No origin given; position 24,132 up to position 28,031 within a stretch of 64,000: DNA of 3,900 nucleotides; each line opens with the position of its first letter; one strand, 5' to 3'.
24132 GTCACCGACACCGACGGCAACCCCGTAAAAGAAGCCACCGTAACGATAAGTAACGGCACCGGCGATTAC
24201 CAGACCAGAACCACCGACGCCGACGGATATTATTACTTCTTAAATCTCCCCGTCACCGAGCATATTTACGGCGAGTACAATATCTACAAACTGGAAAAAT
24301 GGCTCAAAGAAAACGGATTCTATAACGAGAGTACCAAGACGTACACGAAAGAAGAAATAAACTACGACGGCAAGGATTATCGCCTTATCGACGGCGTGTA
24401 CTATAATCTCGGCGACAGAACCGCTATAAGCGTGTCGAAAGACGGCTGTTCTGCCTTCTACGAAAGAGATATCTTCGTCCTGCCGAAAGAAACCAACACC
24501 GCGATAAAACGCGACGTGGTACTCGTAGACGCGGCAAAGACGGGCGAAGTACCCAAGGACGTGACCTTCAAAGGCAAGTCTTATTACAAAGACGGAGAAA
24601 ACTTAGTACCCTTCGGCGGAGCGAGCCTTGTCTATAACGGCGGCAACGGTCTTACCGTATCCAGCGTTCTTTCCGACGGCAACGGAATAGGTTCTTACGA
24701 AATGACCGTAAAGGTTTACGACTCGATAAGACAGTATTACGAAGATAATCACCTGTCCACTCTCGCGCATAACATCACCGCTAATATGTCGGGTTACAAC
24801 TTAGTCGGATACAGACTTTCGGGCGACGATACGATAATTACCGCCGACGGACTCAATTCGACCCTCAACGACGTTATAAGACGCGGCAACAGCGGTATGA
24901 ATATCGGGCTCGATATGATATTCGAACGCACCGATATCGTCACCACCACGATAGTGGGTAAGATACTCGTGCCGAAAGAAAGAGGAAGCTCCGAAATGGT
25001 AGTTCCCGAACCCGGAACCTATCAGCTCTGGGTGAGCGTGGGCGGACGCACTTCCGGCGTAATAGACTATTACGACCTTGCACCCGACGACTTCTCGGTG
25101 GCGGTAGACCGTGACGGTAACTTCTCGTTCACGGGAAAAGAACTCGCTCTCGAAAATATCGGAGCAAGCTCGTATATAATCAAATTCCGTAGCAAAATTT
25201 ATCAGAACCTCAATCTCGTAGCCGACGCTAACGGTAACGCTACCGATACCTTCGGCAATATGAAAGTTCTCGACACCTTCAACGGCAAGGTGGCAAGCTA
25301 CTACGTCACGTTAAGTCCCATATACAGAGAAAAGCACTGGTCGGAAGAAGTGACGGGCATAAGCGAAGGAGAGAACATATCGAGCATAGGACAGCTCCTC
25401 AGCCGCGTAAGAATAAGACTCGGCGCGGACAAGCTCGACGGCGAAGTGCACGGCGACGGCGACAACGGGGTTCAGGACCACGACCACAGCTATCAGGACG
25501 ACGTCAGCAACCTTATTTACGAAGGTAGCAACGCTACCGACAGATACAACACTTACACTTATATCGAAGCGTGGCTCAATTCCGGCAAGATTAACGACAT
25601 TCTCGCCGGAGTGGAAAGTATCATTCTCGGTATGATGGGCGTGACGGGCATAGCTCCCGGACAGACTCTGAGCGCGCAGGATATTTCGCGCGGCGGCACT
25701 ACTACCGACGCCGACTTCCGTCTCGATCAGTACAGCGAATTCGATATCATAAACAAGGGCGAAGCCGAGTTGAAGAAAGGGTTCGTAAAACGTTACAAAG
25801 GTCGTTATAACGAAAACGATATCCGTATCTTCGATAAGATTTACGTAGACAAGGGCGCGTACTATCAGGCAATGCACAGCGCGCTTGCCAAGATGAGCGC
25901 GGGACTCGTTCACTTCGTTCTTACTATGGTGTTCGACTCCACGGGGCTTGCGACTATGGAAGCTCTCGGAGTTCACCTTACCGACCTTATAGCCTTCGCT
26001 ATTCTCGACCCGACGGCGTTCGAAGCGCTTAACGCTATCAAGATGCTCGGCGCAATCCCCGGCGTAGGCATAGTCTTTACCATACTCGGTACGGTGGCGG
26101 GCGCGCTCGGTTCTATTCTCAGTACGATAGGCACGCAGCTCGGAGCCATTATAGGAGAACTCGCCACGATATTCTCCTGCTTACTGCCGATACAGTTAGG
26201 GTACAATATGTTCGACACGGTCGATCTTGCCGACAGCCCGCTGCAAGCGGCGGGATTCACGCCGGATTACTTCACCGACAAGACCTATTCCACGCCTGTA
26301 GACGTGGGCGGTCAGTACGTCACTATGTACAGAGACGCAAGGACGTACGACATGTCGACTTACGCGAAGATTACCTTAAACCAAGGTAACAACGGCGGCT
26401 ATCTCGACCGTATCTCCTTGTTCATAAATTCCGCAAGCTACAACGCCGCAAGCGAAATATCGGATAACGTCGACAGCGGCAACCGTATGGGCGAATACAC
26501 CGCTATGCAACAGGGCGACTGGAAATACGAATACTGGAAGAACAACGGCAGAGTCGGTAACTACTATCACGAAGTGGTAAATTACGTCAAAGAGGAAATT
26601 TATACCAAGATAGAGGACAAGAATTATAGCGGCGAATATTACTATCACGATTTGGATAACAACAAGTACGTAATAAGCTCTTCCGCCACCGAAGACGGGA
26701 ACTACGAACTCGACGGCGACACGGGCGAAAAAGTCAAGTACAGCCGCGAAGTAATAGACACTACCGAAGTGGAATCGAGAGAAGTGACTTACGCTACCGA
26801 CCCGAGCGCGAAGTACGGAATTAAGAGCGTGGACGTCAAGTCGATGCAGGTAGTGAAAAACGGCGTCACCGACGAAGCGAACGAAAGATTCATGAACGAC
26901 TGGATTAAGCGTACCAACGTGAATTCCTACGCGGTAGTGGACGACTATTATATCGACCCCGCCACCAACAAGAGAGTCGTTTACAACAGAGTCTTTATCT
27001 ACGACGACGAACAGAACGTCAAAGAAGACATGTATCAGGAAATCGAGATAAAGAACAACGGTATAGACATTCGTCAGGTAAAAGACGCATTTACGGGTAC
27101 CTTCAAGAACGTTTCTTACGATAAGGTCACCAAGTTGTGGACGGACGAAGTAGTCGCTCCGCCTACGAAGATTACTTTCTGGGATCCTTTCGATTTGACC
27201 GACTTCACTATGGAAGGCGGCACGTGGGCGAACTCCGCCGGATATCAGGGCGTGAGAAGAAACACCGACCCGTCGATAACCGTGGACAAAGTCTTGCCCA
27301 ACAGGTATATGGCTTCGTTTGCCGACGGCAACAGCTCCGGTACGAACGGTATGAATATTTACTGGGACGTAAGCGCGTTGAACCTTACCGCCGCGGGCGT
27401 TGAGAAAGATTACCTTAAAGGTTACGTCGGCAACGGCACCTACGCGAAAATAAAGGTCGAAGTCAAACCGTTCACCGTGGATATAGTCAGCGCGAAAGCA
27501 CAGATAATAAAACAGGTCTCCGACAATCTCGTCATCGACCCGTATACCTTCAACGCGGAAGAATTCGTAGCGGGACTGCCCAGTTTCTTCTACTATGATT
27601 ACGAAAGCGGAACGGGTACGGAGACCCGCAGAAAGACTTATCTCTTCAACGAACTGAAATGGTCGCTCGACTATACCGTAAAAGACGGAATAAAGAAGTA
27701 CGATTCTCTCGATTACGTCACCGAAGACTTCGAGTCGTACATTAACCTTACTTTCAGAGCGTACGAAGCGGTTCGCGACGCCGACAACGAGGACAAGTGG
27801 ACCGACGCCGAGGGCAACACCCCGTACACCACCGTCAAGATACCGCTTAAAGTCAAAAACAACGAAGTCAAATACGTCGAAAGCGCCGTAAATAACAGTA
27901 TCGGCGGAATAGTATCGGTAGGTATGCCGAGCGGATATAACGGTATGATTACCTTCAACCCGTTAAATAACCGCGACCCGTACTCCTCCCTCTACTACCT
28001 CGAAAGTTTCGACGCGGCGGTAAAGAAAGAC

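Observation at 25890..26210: Internal glycine-zipper hydrophobic hairpin about 8,450 aa into an exported lipoprotein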

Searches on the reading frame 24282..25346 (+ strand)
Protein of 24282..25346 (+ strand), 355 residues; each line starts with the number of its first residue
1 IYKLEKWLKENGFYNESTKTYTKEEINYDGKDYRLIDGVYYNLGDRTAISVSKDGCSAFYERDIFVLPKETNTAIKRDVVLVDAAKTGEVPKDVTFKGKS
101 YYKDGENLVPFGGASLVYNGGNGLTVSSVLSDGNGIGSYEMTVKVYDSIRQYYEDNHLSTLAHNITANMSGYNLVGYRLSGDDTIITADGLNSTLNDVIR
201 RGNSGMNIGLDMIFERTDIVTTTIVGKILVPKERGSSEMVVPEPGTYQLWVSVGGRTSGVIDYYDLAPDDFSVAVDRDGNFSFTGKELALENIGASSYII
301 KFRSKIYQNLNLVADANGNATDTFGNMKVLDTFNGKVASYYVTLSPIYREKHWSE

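Call 69: search_protein_families(library=phrogs, proteins=[window:24282-25346:+], max_evalue=1)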
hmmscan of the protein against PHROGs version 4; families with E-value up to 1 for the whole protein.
window:24282-25346:+ (355 aa): 1 family
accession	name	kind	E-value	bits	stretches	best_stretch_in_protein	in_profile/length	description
phrog_32350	-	unknown function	0.19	13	1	305-333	77-104/114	-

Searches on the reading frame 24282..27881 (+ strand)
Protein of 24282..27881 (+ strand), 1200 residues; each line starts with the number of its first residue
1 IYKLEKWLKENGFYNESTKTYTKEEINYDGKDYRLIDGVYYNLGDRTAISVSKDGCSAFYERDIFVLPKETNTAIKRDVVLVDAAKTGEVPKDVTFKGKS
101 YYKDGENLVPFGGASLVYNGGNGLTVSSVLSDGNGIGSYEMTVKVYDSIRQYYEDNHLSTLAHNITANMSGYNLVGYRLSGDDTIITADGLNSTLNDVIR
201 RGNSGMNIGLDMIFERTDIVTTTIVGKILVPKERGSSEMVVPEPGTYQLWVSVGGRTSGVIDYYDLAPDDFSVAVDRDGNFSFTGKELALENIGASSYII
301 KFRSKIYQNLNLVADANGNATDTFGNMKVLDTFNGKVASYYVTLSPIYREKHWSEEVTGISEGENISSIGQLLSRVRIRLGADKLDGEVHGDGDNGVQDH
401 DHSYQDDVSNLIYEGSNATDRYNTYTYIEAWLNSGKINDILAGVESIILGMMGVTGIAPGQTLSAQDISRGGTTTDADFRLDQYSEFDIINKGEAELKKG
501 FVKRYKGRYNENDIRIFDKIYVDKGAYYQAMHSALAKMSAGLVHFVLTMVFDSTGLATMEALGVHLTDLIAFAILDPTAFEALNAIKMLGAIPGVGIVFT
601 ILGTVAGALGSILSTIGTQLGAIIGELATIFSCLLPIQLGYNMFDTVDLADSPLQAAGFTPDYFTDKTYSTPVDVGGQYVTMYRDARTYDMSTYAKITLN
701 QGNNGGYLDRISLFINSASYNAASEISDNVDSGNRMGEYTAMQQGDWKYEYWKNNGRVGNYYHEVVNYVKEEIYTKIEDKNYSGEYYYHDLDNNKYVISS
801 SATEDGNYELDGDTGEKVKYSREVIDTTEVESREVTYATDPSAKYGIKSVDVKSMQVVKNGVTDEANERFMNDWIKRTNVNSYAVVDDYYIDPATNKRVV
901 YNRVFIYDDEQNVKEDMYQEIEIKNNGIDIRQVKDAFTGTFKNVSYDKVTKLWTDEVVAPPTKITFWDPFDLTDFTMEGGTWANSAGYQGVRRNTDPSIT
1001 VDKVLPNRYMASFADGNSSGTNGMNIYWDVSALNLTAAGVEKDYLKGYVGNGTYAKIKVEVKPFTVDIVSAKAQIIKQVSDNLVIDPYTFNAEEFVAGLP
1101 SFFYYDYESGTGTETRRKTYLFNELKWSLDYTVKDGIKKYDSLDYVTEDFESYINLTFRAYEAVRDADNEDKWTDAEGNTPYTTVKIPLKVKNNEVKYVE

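Call 18: search_solved_structures(query=window:24282-27881:+, max_evalue=1)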
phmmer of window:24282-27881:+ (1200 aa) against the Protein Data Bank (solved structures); distinct sequences matched with E-value up to 1: 0.

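Call 23: search_protein_representatives(protein=window:24282-27881:+)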
Query: 1200 residues. Proteins with E-value up to 0.001 (for the whole library): 12; up to 1e-10: 11; up to 1e-30: 7. The best 12 are listed.
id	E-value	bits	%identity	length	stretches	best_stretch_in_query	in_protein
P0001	0.0e+00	1180.1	53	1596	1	3-1199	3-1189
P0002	1.1e-134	467.2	38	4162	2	840-1158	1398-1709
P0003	1.2e-117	410.8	37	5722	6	246-848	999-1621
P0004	2.1e-100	353.7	61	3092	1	900-1198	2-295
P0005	1.4e-44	168.8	36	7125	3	839-1116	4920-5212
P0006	4.2e-40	154.0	32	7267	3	850-1132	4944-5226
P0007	9.9e-31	123.0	37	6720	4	912-1144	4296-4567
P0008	9.8e-23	96.5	44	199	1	380-565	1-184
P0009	4.5e-21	91.0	36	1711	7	911-1058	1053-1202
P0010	5.2e-18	80.8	34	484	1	670-1032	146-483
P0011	3.5e-14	68.2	37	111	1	847-950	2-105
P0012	1.8e-05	39.3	40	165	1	240-334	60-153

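Call 62: list_cluster_members(proteins=[P0001, P0002, P0003, P0004, P0005, P0006, P0007, P0009])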
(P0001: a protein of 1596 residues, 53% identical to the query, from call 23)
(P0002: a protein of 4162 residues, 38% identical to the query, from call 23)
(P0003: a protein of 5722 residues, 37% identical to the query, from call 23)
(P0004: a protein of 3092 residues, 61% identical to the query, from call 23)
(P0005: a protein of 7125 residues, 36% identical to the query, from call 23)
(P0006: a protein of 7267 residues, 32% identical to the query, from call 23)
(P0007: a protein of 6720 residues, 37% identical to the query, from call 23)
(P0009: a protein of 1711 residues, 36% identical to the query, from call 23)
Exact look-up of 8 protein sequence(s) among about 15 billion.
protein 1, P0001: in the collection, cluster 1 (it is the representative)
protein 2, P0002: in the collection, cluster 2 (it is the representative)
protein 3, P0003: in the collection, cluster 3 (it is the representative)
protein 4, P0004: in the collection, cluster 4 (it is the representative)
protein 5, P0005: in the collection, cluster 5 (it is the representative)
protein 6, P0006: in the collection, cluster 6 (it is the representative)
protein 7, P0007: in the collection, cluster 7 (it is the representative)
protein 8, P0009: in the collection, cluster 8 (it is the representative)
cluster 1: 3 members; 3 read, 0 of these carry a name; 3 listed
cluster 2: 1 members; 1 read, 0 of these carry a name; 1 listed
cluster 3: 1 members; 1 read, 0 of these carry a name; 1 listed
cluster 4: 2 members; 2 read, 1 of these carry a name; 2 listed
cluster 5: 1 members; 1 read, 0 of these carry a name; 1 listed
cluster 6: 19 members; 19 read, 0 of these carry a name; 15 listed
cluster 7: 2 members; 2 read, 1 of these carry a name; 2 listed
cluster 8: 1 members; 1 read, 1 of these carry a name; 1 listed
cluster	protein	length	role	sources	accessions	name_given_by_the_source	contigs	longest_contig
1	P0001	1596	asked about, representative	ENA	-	-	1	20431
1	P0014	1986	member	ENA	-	-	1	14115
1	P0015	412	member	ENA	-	-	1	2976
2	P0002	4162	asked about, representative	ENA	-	-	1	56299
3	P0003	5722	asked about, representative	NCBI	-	-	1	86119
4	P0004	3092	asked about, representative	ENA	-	-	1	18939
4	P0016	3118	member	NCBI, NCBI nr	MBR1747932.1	MAG: hypothetical protein IJ735_06980, partial [Clostridia bacterium] | hypothetical protein [Clostridia bacterium]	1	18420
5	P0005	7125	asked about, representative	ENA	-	-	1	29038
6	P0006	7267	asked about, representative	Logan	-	-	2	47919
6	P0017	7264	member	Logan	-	-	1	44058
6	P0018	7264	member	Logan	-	-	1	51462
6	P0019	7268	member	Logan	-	-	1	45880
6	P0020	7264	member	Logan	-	-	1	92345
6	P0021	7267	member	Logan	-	-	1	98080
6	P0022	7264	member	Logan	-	-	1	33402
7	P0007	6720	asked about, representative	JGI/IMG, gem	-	-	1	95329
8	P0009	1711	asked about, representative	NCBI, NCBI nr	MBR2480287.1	MAG: hypothetical protein IKB56_03160, partial [Clostridia bacterium] | hypothetical protein [Clostridia bacterium]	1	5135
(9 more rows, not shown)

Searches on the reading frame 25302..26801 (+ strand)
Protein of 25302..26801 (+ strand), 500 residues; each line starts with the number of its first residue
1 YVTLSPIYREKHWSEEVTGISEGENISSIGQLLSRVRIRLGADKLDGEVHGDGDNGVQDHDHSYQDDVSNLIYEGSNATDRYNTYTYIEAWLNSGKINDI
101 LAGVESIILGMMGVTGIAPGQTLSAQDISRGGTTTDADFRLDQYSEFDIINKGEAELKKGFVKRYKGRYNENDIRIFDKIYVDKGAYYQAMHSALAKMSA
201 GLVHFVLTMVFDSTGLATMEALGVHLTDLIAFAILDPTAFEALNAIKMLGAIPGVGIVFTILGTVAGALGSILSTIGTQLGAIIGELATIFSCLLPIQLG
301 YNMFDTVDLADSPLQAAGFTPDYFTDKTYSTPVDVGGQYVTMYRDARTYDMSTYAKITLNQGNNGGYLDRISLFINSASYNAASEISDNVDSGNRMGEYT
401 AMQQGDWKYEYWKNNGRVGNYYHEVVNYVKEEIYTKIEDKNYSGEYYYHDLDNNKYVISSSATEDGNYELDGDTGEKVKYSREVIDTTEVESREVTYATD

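Call 10: find_homologous_proteins(query=window:25302-26801:+, max_evalue=0.001)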
Query window:25302-26801:+: 8000 candidates shared short words with the query, none scored E <= 0.001.

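Call 14: find_related_loci(query=window:25302-26801:+, collection=genome_contigs, flank=10000)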
Query window:25302-26801:+ (500 aa) in genome_contigs; peptide patterns used: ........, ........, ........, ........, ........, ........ (x = any residue, [..] = any of these).
26 stretches matched a pattern; 2 encode a relative of the query (tblastn E <= 1e-3); 2 distinct loci.
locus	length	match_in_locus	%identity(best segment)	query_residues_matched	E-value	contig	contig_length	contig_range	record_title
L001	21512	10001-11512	91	1-500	0e+0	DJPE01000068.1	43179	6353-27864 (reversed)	MAG TPA_asm: Christensenella sp. UBA6420 UBA6420_contig_16940, whole genome shotgun sequence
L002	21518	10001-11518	84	1-500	0e+0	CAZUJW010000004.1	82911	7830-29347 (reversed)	MAG TPA_asm: uncultured Christensenella sp. isolate binchicken_co323_70 genome assembly, contig: NODE_147_length_82911_c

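Call 17: predict_structure(protein=window:25302-26801:+)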
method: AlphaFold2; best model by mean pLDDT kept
length: 500 residues; sequences in the alignment: 1
mean_pLDDT: 34.3   pTM: 0.19
mean pLDDT of the five models: 34.3, 30.3, 27.9, 27.3, 26.5
residues with pLDDT >= 90: 0; 70-90: 0; 50-70: 1; < 50: 499
segments of 3 or more residues with pLDDT < 50: 1-277, 279-500
pLDDT, mean of each block of 10 residues (from residue 1): 28 38 39 36 30 33 30 28 29 32 33 31 31 27 29 39 38 37 35 35 40 41 40 41 42 42 44 44 45 39 33 33 32 32 33 30 29 25 25 25 25 27 27 30 37 41 41 41 44 31
secondary structure, 60 per line:
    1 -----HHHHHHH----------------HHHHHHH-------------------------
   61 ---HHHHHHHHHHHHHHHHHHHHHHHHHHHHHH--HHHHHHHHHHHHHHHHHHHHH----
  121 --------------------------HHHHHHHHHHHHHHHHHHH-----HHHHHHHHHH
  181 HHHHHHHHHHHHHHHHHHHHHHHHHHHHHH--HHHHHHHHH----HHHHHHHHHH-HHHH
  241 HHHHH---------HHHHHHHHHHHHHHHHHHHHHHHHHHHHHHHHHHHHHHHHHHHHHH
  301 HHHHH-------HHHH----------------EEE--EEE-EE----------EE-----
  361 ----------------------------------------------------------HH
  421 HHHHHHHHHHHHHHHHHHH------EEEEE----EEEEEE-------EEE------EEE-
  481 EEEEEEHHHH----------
elements in order: H6-12 H29-35 H64-93 H96-116 H147-165 H171-210 H213-221 H226-235 H237-245 H255-305 H313-316 E333-335 E338-340 H419-439 E446-450 E455-460 E468-470 E477-479 E481-486 H487-490
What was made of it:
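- Tried and rejected: AlphaFold2 on aa 8240-8739 without an alignment was unusable (pLDDT 34, call 17).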
